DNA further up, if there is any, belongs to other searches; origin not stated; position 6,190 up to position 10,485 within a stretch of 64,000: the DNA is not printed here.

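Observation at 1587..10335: Four-gene TIR / STAND-NTPase operon: candidate uncharacterised multi-component immune (conflict) system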

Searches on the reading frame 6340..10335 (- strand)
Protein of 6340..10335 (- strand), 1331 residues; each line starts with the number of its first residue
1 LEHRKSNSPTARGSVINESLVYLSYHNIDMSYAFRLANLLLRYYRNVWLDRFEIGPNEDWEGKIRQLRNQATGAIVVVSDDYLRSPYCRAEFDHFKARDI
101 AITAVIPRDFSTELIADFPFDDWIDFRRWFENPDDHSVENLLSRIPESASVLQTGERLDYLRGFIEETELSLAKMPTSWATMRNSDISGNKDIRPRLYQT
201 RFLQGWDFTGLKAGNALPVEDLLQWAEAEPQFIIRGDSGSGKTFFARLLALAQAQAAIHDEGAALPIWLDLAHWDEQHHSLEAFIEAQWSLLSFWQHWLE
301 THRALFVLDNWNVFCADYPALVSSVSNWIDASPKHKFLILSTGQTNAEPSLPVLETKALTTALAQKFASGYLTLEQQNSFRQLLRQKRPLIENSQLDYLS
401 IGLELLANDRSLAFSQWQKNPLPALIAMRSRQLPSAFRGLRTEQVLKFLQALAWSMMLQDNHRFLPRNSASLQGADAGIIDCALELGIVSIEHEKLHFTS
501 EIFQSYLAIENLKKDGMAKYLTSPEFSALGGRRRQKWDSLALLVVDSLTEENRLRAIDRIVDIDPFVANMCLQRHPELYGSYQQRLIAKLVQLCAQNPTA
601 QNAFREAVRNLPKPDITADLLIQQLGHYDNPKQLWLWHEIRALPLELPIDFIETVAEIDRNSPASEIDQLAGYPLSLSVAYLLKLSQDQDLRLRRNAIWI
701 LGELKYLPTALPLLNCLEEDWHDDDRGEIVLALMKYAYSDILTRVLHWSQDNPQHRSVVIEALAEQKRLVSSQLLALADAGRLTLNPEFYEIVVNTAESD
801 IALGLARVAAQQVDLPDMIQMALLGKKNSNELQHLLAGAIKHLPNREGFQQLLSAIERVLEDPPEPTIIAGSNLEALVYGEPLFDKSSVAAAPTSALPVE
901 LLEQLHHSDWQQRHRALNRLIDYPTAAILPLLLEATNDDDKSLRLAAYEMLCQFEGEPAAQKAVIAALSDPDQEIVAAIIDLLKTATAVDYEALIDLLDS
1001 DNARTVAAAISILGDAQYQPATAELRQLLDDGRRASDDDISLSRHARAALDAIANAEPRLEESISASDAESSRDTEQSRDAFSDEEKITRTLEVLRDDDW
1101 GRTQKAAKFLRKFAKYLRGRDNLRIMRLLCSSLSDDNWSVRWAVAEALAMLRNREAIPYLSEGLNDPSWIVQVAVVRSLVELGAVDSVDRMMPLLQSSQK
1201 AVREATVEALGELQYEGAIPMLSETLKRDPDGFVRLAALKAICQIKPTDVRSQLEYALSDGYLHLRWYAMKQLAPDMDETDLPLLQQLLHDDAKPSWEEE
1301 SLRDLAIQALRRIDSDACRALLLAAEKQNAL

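Call 4: search_protein_families(library=pfam, proteins=[window:6340-10335:-], max_evalue=0.01)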
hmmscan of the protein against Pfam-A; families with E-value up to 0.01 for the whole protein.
window:6340-10335:- (1331 aa): 7 families
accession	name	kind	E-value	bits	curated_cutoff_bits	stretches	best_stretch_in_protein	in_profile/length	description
PF13646.12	HEAT_2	-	3.7e-44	149.3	27.7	6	1157-1241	1-86/88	HEAT repeats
PF02985.28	HEAT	-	2.2e-24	83.6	23.5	1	1125-1151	1-27/31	HEAT repeat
PF13676.11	TIR_2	-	6.3e-14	53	28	1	21-141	1-121/122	TIR domain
PF03130.22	HEAT_PBS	-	8.6e-12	44.7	20.9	1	1140-1166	1-27/27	PBS lyase HEAT-like repeat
PF13513.12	HEAT_EZ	-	8.6e-07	29.8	27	0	1185-1213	27-55/55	HEAT-like repeat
PF05729.18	NACHT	-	9.9e-07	29.2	26.7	1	233-338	4-124/167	NACHT domain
PF00514.29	Arm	-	0.0029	18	20.6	0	682-704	17-39/41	Armadillo/beta-catenin-like repeat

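Call 5: search_protein_families(library=padloc, proteins=[window:6340-10335:-], max_evalue=0.01)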
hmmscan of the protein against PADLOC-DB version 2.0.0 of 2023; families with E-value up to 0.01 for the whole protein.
window:6340-10335:- (1331 aa): 3 families
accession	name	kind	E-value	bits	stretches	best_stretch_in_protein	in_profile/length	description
PDLC02919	HEAT-ARM_XIII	-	4.4e-13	45.6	2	1148-1322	664-821/1972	-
PDLC02012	SAVED5--SAVED_TIR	-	1.9e-07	28.6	1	20-91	15-87/404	-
PDLC02494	BrxD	-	0.0032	14.6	1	221-252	43-75/440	BrxD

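Call 13: search_protein_families(library=ncbifam, proteins=[window:6340-10335:-], max_evalue=0.01)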
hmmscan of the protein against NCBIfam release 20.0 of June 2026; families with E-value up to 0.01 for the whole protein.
window:6340-10335:- (1331 aa): 8 families
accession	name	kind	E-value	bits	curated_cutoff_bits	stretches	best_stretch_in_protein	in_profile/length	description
NF045915.1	PhycobilmeDegNblB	equivalog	1.3e-16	60.8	300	1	1123-1260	65-203/214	phycobilisome degradation protein NblB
NF010374.0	PRK13800.1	equivalog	2.8e-15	55.7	1196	2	1090-1314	657-867/898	fumarate reductase/succinate dehydrogenase flavoprotein subunit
NF058502.1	phyc_lyase_CpcE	equivalog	1.1e-10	41.5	330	1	1088-1273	37-203/260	C-phycocyanin alpha-cysteine-84 phycocyanobilin lyase subunit CpcE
NF058505.1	phyc_lyase_CpeY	equivalog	1.1e-09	37.4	600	0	1198-1249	64-114/419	C-phycoerythrin alpha-cysteine-82 phycoerythrobilin lyase CpeY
NF058515.1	phyc_lyase_CpcF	equivalog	3e-06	27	220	1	1146-1252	21-126/200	C-phycocyanin alpha-cysteine-84 phycocyanobilin lyase subunit CpcF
NF007244.0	PRK09687.1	equivalog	0.0012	18.2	275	0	1201-1285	144-230/285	putative lyase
NF040588.1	FxsC_Nterm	equivalog_domain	0.0014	18.6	130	1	48-100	49-100/182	TIR-like protein FxsC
NF058526.1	Thoeris_type3_ThcB4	equivalog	0.0053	15.7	220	1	21-106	130-216/375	Thoeris type III anti-phage system protein ThcB4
